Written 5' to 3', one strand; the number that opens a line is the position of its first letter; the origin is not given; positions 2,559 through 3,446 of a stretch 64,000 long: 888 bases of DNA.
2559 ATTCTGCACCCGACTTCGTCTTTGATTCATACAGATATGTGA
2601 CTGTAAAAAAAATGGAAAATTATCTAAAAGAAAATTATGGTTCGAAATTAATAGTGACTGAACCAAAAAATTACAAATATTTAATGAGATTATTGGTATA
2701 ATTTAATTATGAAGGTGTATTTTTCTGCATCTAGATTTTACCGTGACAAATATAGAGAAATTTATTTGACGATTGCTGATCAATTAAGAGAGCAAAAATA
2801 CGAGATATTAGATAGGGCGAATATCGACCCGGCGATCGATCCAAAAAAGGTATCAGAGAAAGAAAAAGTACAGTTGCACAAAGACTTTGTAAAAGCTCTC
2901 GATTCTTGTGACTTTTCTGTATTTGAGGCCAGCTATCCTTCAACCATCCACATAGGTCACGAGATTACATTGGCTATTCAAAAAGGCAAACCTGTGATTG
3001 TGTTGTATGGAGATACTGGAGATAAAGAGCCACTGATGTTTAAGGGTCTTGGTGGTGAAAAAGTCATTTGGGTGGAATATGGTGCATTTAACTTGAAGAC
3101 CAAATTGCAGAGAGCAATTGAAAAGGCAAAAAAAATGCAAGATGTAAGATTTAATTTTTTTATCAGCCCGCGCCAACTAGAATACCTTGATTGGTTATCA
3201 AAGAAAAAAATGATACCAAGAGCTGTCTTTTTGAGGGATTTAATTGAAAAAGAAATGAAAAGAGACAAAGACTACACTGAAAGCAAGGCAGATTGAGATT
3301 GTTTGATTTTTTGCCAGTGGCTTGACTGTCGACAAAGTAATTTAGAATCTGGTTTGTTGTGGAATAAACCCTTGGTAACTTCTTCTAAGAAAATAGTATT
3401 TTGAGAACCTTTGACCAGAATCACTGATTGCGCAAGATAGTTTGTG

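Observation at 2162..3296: Nucleoside-2-deoxyribosyltransferase-like domain fused to a ribbon-helix-helix DNA-binding domain, next to a P-loop kinase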

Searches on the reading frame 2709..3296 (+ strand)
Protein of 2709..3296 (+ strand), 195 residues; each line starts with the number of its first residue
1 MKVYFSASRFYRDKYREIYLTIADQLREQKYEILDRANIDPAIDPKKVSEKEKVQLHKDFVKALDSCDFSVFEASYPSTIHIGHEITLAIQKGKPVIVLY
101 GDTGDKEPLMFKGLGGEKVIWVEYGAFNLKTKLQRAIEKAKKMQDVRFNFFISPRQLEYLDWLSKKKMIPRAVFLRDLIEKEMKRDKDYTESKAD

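Call 5: search_protein_families(library=pfam, proteins=[window:2709-3296:+], max_evalue=1)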
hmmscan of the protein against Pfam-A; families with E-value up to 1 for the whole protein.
window:2709-3296:+ (195 aa): 5 families
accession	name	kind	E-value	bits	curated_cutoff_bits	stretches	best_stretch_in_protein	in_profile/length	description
PF05014.21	Nuc_deoxyrib_tr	-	0.0011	19.5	28.8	1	3-105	1-102/117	Nucleoside 2-deoxyribosyltransferase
PF12651.13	RHH_3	-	0.025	15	21.6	1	146-176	3-33/44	Ribbon-helix-helix domain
PF13676.11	TIR_2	-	0.12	13.3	28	0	11-108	5-98/122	TIR domain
PF10435.15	BetaGal_dom2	-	0.16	12.2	25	1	87-124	100-137/180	Beta-galactosidase, domain 2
PF08441.18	Integrin_A_Ig_1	-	0.22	12.4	26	0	10-58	107-156/157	Integrin alpha Ig-like domain 1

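Call 6: find_homologous_proteins(query=window:2709-3296:+, max_evalue=0.001)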
Query window:2709-3296:+ (195 aa): 199 proteins with E <= 0.001 among 388 candidates; the best 120 are listed.
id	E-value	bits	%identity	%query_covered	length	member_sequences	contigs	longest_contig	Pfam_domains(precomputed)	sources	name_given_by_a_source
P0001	6.3e-124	429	100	100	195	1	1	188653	-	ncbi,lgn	-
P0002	6.0e-102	357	81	98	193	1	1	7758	-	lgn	-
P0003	1.9e-85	303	70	98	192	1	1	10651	-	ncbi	-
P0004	5.9e-70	253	61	98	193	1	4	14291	-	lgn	-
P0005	1.9e-69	251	56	99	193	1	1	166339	-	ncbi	-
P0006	1.2e-66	242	58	97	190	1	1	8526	-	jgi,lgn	-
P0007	1.9e-65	238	57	97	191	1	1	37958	-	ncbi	-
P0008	2.9e-65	238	58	97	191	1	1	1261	-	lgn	-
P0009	7.8e-65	236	58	97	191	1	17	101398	-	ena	-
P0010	3.9e-63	231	55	98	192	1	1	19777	-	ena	-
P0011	3.1e-62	228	58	97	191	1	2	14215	-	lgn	-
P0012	6.4e-62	227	57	96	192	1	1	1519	-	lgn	-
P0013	8.2e-62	226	56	98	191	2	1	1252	-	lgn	-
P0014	1.0e-61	226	54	97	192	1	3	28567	-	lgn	-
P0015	3.6e-61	224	51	97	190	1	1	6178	-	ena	-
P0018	2.5e-60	222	54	97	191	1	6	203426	PF05014.22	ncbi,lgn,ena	-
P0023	1.6e-59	219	52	97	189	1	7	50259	PF05014.22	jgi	jgi:hypothetical protein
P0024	3.6e-59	218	53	98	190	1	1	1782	PF05014.22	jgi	jgi:hypothetical protein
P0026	4.4e-59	217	54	97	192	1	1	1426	PF05014.22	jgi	-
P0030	8.7e-59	216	53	97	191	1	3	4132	PF05014.22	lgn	-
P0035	3.5e-58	215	53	98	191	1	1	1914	PF05014.22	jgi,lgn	-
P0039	4.6e-58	214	57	99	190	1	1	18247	PF05014.22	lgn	-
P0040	5.4e-58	214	53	97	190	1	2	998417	-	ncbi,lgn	ncbi:MAG: hypothetical protein WAV41_02695 [Microgenomates group bacterium]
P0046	3.2e-57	211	51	97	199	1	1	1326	PF05014.22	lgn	-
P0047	3.9e-57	211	51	97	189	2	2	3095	PF05014.22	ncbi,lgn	-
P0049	4.9e-57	211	51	97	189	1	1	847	PF05014.22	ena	-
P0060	8.5e-55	203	51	97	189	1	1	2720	-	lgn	-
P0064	2.8e-54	202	49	97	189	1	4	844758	-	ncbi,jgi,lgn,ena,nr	ncbi:MAG TPA: hypothetical protein PK370_02735 [Candidatus Woesebacteria bacterium]|nr:hypothetical 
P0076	1.7e-51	193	51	98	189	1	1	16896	PF05014.22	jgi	jgi:hypothetical protein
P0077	1.9e-51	193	49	97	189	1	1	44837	PF05014.22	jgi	jgi:(2Fe-2S) ferredoxin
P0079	3.1e-51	192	48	97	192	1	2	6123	PF05014.22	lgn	-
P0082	2.0e-50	189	46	98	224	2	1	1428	PF05014.22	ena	-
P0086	1.7e-49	186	50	98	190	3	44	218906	PF05014.22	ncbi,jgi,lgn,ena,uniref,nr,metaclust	ncbi:hypothetical protein A2574_03230 [Candidatus Shapirobacteria bacterium RIFOXYD1_FULL_38_32]|uni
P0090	3.7e-48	182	49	97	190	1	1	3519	PF05014.22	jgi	jgi:hypothetical protein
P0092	2.0e-47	179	48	97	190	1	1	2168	PF05014.22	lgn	-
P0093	3.2e-47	179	46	98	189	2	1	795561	PF05014.22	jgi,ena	-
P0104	3.4e-43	166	44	98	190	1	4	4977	PF05014.22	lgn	-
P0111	1.2e-40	157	44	98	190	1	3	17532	PF05014.22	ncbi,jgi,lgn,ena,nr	ncbi:MAG TPA: nucleoside 2-deoxyribosyltransferase [Candidatus Bathyarchaeia archaeon]|nr:nucleoside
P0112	2.2e-40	156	45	96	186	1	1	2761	PF10723.16,PF01402.28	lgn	-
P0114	2.9e-39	153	44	97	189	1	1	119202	PF05014.22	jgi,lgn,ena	-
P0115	7.6e-39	151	43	97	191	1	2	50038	-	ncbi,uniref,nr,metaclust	ncbi:hypothetical protein A2160_05730 [Candidatus Beckwithbacteria bacterium RBG_13_42_9]|uniref:2'-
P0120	2.8e-37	146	43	97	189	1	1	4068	PF05014.22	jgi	jgi:hypothetical protein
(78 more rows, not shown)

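Call 7: search_protein_families(library=ncbifam, proteins=[window:2709-3296:+], max_evalue=1)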
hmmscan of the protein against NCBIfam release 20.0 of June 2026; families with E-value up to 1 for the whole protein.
window:2709-3296:+ (195 aa): 0 families

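Call 8: search_protein_families(library=padloc, proteins=[window:2709-3296:+], max_evalue=1)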
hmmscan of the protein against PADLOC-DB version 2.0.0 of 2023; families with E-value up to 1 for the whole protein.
window:2709-3296:+ (195 aa): 0 families

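Call 10: search_solved_structures(query=A1, max_evalue=10, show_alignments=3)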
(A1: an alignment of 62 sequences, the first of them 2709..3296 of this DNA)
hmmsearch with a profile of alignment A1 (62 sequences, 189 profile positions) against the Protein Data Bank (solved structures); distinct sequences matched with E-value up to 10: 25.
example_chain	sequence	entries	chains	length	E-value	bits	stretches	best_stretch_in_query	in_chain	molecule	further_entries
2klh_A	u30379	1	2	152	1e-12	51.5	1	3-134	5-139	c-Myc-responsive protein Rcl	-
4fyh_A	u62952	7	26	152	1.9e-12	50.6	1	3-134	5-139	Deoxyribonucleoside 5'-monophosphate N-glycosidase | 2'-deoxynucleoside 5'-phosphate N-hydrolase 1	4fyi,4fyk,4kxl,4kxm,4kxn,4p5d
2khz_A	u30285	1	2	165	5e-12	49.3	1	3-134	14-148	c-Myc-responsive protein Rcl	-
8rpt_B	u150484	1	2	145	3.2e-10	43.4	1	3-133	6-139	2'-deoxynucleoside 5'-phosphate N-hydrolase 1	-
8rps_C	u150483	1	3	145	6e-10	42.5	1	3-133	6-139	2'-deoxynucleoside 5'-phosphate N-hydrolase 1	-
9i3q_A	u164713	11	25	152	1.1e-09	41.6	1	3-135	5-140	5-hydroxymethyl-dUMP N-hydrolase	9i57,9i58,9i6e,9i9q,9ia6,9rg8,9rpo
9da1_A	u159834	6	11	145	1.2e-09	41.5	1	3-133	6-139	5-hydroxymethyl-dUMP N-hydrolase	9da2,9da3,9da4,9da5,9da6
8os9_A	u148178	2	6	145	1.2e-09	41.5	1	3-133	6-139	2'-deoxynucleoside 5'-phosphate N-hydrolase 1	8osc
4p5e_A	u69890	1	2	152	1.3e-09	41.4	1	3-133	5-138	2'-deoxynucleoside 5'-phosphate N-hydrolase 1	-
8qhr_A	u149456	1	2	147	1.3e-09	41.3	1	3-133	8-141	2'-deoxynucleoside 5'-phosphate N-hydrolase 1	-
8rqd_C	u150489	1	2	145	5.2e-09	39.4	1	3-133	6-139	2'-deoxynucleoside 5'-phosphate N-hydrolase 1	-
8qhq_A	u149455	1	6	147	6.3e-09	39.2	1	3-133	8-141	2'-deoxynucleoside 5'-phosphate N-hydrolase 1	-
7ddy_D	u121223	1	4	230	0.063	16.3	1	11-66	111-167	G-D-S-L family lipolytic protein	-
7m5h_A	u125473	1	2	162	0.18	14.8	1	2-105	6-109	Nucleoside 2-deoxyribosyltransferase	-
4jem_A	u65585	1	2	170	0.44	13.6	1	16-135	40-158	CMP/hydroxymethyl CMP hydrolase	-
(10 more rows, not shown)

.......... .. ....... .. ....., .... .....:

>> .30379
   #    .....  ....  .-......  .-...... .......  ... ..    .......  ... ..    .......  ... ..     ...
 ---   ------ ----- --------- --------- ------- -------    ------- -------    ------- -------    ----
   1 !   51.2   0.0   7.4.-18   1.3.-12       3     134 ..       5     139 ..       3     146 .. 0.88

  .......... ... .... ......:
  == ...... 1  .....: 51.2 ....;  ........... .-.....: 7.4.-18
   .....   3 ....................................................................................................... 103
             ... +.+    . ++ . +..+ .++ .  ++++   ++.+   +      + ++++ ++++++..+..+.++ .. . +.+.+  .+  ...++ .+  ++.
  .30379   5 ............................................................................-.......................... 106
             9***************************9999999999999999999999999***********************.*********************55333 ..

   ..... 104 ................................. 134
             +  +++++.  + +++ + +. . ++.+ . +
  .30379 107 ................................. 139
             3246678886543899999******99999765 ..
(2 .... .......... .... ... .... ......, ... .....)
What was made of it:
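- On NDT / DNPH1 superfamily (PF05014 fold): Family profile vs PDB gives DNPH1/Rcl at E=1e-12 over residues 3-134 (call 10).
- Checked: The family profile hits rat and human DNPH1/Rcl at E=1e-12 over residues 3-134 (call 10).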

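Call 12: search_protein_families(library=pfam, alignment_id=A1, max_evalue=0.01)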
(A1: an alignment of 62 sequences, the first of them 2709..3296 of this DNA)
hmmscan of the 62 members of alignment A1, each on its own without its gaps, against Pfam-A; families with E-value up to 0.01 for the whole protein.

A. member 1, window:2709-3296:+ (195 aa): 1 family
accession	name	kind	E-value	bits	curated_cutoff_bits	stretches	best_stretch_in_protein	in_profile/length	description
PF05014.21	Nuc_deoxyrib_tr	-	0.0011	19.5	28.8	1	3-105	1-102/117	Nucleoside 2-deoxyribosyltransferase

B. families by the number of members that match (of 62 scanned): 15 families
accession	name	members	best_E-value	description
PF05014.21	Nuc_deoxyrib_tr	54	1.8e-09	Nucleoside 2-deoxyribosyltransferase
PF08937.16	ThsB_TIR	4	0.0005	Thoeris protein ThsB, TIR-like domain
PF05565.16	Sipho_Gp157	2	0.0009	Siphovirus Gp157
PF12651.13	RHH_3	2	0.0016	Ribbon-helix-helix domain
PF15891.11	Nuc_deoxyri_tr2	2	0.0023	Nucleoside 2-deoxyribosyltransferase like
PF01402.27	RHH_1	1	4e-06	Ribbon-helix-helix protein, copG family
PF15919.11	HicB_lk_antitox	1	0.00082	HicB_like antitoxin of bacterial toxin-antitoxin system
PF11647.13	MLD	1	0.0013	Membrane Localization Domain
PF12441.14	CopG_antitoxin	1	0.003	CopG antitoxin of type II toxin-antitoxin system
PF20536.3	DUF6751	1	0.0032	Family of unknown function (DUF6751)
PF03786.19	UxuA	1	0.0051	D-mannonate dehydratase (UxuA)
PF13676.11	TIR_2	1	0.006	TIR domain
PF05891.18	Methyltransf_PK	1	0.0061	AdoMet dependent proline di-methyltransferase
PF00534.26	Glycos_transf_1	1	0.0081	Glycosyl transferases group 1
PF13905.12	Thioredoxin_8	1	0.009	Thioredoxin-like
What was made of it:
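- On NDT / DNPH1 superfamily (PF05014 fold): 54 of 62 members hit PF05014 (call 12).
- On Ribbon-helix-helix (CopG/Arc/MetJ/NikR) superfamily: One family member (P0112) hits RHH_1 at 4e-6 (calls 6, 12).
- Closest known: HicB-type antitoxins. Same: One family member hits HicB_lk_antitox weakly (E=8e-4; call 12).
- Checked: 54 of 62 family members hit PF05014, best E=1.8e-9 (call 12).
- One family member, P0112, hits RHH_1 at 4e-6 (calls 6, 12). NDT, TIR and SLOG folds occur in defence systems, and a few members hit ThsB_TIR weakly (call 12).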

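Call 13: find_encoding_contigs(protein=window:2709-3296:+, flank=6000, max_places=3)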
Protein window:2709-3296:+ (195 aa): 1 contig read that carries it; 1 place shown.
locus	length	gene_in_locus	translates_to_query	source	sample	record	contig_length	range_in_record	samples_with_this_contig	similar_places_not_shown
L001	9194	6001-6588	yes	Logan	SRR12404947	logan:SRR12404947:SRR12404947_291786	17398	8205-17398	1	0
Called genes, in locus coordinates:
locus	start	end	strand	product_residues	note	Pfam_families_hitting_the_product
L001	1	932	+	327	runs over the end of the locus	PF00389:2-Hacid_dh, PF02826:2-Hacid_dh_C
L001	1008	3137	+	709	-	-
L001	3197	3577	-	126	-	PF16320:Ribosomal_L12_N, PF00542:Ribosomal_L12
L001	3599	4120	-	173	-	PF00466:Ribosomal_L10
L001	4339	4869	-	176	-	-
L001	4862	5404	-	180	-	PF04011:LemA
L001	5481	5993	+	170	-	-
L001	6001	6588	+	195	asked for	-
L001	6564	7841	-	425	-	PF08245:Mur_ligase_M (faint), PF02875:Mur_ligase_C (weak)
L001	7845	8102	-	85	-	-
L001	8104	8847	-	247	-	PF00687:Ribosomal_L1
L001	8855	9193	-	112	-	?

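Call 14: find_encoding_contigs(protein=P0086, flank=6000, max_places=6)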
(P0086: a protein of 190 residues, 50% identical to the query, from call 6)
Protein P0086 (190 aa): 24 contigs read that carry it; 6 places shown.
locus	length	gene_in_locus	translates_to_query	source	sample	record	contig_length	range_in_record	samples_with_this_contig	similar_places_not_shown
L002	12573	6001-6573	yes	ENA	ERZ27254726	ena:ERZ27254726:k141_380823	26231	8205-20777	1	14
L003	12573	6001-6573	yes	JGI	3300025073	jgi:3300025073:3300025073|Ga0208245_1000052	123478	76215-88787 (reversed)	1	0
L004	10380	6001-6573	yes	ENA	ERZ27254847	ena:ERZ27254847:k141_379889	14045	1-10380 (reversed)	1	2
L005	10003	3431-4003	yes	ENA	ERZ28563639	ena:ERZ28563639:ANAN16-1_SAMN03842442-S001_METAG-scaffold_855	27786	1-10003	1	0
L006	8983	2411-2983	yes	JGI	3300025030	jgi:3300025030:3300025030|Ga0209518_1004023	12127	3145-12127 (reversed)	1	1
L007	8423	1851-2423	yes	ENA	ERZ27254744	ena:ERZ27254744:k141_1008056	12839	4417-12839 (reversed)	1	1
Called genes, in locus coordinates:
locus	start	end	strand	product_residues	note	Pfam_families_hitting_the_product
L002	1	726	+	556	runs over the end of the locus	PF06418:CTP_synth_N, PF00117:GATase, PF07722:Peptidase_C26 (weak)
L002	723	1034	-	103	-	-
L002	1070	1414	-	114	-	-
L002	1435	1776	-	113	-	-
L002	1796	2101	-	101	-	-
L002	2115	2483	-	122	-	-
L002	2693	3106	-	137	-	PF16320:Ribosomal_L12_N, PF00542:Ribosomal_L12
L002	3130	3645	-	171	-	PF00466:Ribosomal_L10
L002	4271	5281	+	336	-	PF01738:DLH (faint), PF12146:Hydrolase_4 (faint), PF00326:Peptidase_S9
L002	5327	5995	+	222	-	PF13489:Methyltransf_23, PF13847:Methyltransf_31, PF08241:Methyltransf_11, PF08242:Methyltransf_12, PF13649:Methyltransf_25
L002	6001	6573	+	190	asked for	PF05014:Nuc_deoxyrib_tr (weak)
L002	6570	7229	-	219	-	PF03412:Peptidase_C39 (faint), PF13529:Peptidase_C39_2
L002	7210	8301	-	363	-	PF07478:Dala_Dala_lig_C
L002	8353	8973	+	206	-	-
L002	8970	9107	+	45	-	-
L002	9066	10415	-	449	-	PF08245:Mur_ligase_M, PF02875:Mur_ligase_C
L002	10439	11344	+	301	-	PF01820:Dala_Dala_lig_N, PF07478:Dala_Dala_lig_C, PF01071:GARS_A, PF02655:ATP-grasp_3, PF02222:ATP-grasp (weak), PF02786:CPSase_L_D2 (weak), PF13535:ATP-grasp_4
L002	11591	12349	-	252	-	PF00687:Ribosomal_L1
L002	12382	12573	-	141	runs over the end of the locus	PF03946:Ribosomal_L11_N, PF00298:Ribosomal_L11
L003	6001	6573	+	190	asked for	PF05014:Nuc_deoxyrib_tr (weak)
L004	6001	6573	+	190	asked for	PF05014:Nuc_deoxyrib_tr (weak)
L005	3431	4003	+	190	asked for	PF05014:Nuc_deoxyrib_tr (weak)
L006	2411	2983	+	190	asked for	PF05014:Nuc_deoxyrib_tr (weak)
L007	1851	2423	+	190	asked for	PF05014:Nuc_deoxyrib_tr (weak)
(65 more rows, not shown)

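Call 15: find_encoding_contigs(protein=P0064, flank=5000, max_places=2)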
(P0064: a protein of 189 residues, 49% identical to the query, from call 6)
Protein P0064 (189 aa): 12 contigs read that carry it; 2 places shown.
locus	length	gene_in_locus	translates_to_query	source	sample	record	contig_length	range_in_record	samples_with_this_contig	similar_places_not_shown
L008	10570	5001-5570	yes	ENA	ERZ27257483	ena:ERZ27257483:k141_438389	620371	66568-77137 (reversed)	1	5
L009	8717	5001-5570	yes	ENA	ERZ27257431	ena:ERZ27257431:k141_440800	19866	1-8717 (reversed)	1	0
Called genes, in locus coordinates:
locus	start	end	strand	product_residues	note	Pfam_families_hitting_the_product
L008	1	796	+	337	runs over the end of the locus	PF00483:NTP_transferase (weak), PF22640:ManC_GMP_beta-helix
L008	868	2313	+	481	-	PF08903:DUF1846, PF20921:DUF1846_C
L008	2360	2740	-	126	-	PF16320:Ribosomal_L12_N, PF00542:Ribosomal_L12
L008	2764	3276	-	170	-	PF00466:Ribosomal_L10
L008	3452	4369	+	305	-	PF05448:AXE1 (faint), PF01738:DLH (faint), PF00561:Abhydrolase_1 (weak), PF12146:Hydrolase_4 (weak), PF00326:Peptidase_S9, PF08840:BAAT_C (faint)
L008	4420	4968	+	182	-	-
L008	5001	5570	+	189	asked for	-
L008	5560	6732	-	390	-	PF08245:Mur_ligase_M, PF02875:Mur_ligase_C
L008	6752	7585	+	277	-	PF01820:Dala_Dala_lig_N, PF02222:ATP-grasp (faint), PF02655:ATP-grasp_3, PF07478:Dala_Dala_lig_C, PF14397:ATPgrasp_ST (faint), PF13535:ATP-grasp_4 (faint)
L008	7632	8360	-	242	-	PF00687:Ribosomal_L1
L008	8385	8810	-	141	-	PF03946:Ribosomal_L11_N, PF00298:Ribosomal_L11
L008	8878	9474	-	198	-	PF02357:NusG, PF00467:KOW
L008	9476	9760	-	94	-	PF00584:SecE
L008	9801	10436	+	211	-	-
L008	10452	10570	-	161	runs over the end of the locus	-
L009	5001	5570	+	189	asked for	-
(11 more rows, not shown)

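Call 16: find_encoding_contigs(protein=P0115, flank=5000, max_places=2)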
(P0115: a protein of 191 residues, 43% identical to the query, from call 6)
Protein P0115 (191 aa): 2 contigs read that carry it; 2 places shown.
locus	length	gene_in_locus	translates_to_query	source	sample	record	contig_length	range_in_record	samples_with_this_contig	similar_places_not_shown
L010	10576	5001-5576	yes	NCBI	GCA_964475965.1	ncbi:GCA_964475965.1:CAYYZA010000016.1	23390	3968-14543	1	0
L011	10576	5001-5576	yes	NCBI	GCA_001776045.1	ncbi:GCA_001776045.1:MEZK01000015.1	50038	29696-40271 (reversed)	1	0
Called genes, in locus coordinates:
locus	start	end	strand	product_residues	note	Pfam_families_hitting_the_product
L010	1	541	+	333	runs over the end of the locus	PF00303:Thymidylat_synt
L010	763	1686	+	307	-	PF00294:PfkB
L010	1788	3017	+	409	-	PF05221:AdoHcyase, PF00670:AdoHcyase_NAD, PF02826:2-Hacid_dh_C, PF07991:KARI_N (weak)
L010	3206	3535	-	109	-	-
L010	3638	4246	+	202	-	PF21176:RecR_HhH, PF02132:RecR_ZnF, PF01751:Toprim, PF13662:Toprim_4, PF21175:RecR_C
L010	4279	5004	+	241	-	PF05724:TPMT (weak), PF13489:Methyltransf_23, PF07021:MetW (weak), PF13847:Methyltransf_31, PF08241:Methyltransf_11, PF08242:Methyltransf_12, PF13649:Methyltransf_25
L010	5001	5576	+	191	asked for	-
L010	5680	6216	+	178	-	-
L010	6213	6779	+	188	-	PF05014:Nuc_deoxyrib_tr (weak)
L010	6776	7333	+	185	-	-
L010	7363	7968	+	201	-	PF12917:YfbR-like, PF13023:HD_3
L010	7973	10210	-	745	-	PF00931:NB-ARC, PF13374:TPR_10 (faint), PF00515:TPR_1 (faint), PF07719:TPR_2 (faint), PF24885:TPR_NPHP3 (faint), PF13424:TPR_12 (weak), PF17874:TPR_MalT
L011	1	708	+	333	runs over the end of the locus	PF00303:Thymidylat_synt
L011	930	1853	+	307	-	PF00294:PfkB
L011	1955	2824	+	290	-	PF05221:AdoHcyase, PF02826:2-Hacid_dh_C (weak), PF00670:AdoHcyase_NAD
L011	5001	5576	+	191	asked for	-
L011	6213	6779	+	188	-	PF05014:Nuc_deoxyrib_tr (weak)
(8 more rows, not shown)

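Call 17: find_encoding_contigs(protein=P0040, flank=5000, max_places=2)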
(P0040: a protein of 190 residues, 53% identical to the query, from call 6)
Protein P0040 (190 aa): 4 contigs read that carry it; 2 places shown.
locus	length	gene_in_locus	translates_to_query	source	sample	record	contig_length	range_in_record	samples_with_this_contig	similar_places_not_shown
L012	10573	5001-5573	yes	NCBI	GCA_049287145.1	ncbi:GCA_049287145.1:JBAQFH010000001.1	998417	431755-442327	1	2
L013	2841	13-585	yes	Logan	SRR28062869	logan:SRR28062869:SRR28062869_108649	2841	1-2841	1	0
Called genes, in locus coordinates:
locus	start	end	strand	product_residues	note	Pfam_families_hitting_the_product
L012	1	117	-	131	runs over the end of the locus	-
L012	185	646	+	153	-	PF04480:DUF559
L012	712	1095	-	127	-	PF16320:Ribosomal_L12_N, PF00542:Ribosomal_L12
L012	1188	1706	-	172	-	PF00466:Ribosomal_L10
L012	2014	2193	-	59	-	-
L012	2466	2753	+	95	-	-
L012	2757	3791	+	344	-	PF00561:Abhydrolase_1 (faint), PF12146:Hydrolase_4 (faint), PF12697:Abhydrolase_6 (weak), PF00326:Peptidase_S9 (faint)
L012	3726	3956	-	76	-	-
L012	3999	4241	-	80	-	-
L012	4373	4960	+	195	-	-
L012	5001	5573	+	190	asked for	-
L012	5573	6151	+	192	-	PF00702:Hydrolase, PF13419:HAD_2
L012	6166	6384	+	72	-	-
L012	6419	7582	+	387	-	PF01820:Dala_Dala_lig_N, PF02222:ATP-grasp (weak), PF02786:CPSase_L_D2 (faint), PF07478:Dala_Dala_lig_C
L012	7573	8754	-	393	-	PF08245:Mur_ligase_M, PF02875:Mur_ligase_C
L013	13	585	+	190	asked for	-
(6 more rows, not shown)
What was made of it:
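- The genes sit in core-genome positions (calls 13-17).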
